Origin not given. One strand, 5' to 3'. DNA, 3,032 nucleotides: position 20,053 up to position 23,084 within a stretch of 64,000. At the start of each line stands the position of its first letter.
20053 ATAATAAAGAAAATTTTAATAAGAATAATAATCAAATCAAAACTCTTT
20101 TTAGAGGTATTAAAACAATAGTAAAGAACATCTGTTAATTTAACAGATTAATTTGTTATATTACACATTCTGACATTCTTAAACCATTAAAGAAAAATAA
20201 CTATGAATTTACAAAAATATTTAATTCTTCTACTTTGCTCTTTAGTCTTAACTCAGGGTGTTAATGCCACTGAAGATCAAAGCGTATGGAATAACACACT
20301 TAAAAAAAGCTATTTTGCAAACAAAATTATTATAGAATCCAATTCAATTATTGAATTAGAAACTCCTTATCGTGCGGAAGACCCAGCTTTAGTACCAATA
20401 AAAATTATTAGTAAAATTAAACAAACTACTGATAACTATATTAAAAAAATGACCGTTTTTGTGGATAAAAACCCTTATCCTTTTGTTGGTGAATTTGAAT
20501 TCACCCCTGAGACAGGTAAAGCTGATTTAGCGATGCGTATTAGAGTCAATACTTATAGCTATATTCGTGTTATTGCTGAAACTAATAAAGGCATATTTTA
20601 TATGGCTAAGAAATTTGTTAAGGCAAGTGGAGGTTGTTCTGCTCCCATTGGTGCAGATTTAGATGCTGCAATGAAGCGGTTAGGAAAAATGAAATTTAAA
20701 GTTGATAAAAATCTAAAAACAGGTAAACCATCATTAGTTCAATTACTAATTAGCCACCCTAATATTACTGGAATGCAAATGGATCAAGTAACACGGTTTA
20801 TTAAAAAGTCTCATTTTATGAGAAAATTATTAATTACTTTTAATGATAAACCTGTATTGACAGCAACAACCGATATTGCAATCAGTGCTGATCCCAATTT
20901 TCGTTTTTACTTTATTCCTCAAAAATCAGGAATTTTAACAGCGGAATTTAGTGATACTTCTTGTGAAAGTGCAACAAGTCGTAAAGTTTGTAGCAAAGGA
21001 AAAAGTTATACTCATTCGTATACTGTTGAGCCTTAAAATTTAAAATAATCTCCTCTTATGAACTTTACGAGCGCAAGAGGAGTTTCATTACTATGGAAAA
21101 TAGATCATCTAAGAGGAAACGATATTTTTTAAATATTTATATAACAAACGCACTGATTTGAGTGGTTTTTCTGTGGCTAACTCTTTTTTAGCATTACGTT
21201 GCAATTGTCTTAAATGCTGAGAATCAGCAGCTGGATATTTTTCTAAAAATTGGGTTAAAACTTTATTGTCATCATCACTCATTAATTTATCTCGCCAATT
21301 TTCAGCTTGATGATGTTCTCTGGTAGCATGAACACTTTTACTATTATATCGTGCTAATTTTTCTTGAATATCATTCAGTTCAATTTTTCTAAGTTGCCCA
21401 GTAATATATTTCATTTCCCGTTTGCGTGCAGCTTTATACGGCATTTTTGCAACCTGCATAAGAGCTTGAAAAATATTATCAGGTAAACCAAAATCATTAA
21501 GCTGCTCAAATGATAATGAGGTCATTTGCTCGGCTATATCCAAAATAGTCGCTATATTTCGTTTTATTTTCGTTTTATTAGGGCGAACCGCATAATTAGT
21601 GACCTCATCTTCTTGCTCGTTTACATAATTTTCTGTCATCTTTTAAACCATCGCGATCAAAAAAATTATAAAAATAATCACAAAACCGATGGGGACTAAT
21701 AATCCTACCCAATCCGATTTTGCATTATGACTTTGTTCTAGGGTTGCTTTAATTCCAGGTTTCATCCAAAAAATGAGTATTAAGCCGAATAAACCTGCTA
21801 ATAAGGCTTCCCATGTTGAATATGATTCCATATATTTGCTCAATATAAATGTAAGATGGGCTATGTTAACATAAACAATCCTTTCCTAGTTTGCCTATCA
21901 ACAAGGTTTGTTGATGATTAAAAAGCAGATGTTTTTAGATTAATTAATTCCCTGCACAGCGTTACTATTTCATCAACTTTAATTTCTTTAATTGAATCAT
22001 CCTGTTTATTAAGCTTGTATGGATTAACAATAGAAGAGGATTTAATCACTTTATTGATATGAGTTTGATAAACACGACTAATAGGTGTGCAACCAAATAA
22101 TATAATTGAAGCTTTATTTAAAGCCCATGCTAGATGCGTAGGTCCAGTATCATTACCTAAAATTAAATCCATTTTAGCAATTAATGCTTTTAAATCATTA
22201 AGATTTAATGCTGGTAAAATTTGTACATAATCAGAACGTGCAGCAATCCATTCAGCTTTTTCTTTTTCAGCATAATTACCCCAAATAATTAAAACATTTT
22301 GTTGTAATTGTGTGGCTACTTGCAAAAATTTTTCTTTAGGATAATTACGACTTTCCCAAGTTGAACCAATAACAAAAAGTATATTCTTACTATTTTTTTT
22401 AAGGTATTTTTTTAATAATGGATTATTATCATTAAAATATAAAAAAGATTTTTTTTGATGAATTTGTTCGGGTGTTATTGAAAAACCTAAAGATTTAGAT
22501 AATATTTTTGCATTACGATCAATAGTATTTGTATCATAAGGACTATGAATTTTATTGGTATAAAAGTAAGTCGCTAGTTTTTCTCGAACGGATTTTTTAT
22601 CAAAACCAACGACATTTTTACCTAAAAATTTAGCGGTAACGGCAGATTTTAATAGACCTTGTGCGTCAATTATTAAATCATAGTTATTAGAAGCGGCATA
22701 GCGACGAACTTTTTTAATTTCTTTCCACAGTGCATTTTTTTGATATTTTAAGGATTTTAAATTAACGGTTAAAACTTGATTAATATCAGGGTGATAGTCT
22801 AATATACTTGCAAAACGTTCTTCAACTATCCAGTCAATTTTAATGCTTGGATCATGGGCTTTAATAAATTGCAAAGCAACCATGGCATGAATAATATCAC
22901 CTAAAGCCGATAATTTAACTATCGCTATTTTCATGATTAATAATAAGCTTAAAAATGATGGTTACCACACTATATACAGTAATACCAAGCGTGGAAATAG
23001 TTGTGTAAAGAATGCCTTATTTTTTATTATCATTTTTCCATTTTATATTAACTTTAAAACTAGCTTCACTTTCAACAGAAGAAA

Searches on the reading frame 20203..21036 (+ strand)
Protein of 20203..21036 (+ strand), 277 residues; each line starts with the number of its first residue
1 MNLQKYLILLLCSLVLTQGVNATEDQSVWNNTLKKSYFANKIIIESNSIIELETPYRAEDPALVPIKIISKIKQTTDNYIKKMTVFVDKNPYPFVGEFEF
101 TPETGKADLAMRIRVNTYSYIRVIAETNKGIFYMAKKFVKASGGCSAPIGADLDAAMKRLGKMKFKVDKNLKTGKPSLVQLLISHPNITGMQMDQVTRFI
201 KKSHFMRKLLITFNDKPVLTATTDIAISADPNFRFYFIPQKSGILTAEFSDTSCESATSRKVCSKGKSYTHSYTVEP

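Call 75: search_protein_families(library=pfam, proteins=[window:20203-21036:+], max_evalue=0.001)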
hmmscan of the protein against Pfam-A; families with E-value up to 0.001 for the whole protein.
window:20203-21036:+ (277 aa): 2 families
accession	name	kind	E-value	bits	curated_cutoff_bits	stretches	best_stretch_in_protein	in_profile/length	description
PF13501.12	SoxY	-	5.4e-35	120.4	28.4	1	35-145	2-112/112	Sulfur oxidation protein SoxY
PF08770.17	SoxZ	-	1.7e-23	82.6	25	1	171-259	6-95/98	Sulphur oxidation protein SoxZ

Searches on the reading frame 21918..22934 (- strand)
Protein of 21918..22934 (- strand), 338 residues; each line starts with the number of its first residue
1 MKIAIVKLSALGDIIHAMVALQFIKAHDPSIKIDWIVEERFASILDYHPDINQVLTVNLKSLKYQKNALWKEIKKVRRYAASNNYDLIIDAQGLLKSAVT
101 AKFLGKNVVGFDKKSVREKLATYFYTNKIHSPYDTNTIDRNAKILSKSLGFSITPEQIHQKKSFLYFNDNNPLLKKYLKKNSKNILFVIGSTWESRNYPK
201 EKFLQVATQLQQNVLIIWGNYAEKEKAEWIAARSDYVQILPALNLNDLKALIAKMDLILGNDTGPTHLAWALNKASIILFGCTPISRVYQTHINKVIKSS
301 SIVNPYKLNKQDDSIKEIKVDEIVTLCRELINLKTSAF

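Call 75: search_protein_families(library=pfam, proteins=[window:21918-22934:-], max_evalue=0.001)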
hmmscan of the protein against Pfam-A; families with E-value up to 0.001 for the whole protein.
window:21918-22934:- (338 aa): 1 family
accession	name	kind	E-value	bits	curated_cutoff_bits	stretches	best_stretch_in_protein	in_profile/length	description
PF01075.23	Glyco_transf_9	-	2.9e-42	145.1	22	1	76-307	4-235/247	Glycosyltransferase family 9 (heptosyltransferase)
